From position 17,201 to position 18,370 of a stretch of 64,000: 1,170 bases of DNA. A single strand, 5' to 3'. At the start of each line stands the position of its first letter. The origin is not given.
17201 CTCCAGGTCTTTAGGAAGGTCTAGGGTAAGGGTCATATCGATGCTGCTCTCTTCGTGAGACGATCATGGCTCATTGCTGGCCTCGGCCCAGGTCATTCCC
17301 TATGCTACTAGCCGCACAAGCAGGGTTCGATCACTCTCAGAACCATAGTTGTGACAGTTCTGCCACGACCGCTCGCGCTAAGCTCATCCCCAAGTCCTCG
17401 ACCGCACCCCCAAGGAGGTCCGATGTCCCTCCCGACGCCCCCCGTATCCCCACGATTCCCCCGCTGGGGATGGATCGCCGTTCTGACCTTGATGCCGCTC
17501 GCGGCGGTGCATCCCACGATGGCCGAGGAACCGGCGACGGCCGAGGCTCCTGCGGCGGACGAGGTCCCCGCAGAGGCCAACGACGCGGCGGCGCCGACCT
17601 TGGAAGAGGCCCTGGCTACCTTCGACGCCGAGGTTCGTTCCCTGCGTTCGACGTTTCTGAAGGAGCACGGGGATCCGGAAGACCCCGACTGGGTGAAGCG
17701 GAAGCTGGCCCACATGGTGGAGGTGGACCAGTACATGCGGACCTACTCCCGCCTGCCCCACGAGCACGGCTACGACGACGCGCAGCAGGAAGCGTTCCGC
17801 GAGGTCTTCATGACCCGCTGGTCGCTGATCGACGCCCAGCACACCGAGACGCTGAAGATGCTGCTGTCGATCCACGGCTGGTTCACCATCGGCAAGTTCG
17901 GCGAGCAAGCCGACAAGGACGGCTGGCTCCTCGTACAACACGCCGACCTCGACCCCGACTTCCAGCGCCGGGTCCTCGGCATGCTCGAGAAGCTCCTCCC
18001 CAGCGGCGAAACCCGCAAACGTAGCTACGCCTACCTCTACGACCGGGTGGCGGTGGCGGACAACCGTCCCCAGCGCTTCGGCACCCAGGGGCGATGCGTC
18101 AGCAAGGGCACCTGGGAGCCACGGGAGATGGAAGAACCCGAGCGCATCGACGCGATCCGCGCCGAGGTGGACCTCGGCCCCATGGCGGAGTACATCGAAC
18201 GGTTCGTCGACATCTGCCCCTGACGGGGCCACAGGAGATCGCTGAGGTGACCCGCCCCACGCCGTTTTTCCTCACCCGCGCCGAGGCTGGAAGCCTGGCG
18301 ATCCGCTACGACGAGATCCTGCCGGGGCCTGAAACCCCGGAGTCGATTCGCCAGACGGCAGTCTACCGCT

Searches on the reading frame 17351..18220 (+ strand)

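Call 63: search_protein_families(library=pfam, proteins=[window:17351-18220:+], max_evalue=0.00001)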
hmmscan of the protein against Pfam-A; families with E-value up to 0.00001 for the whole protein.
window:17351-18220:+ (290 aa): 1 family
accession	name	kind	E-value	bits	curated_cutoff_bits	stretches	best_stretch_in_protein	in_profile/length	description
PF20329.3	DUF6624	-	1.1e-18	67.8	27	1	116-285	4-164/173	Family of unknown function (DUF6624)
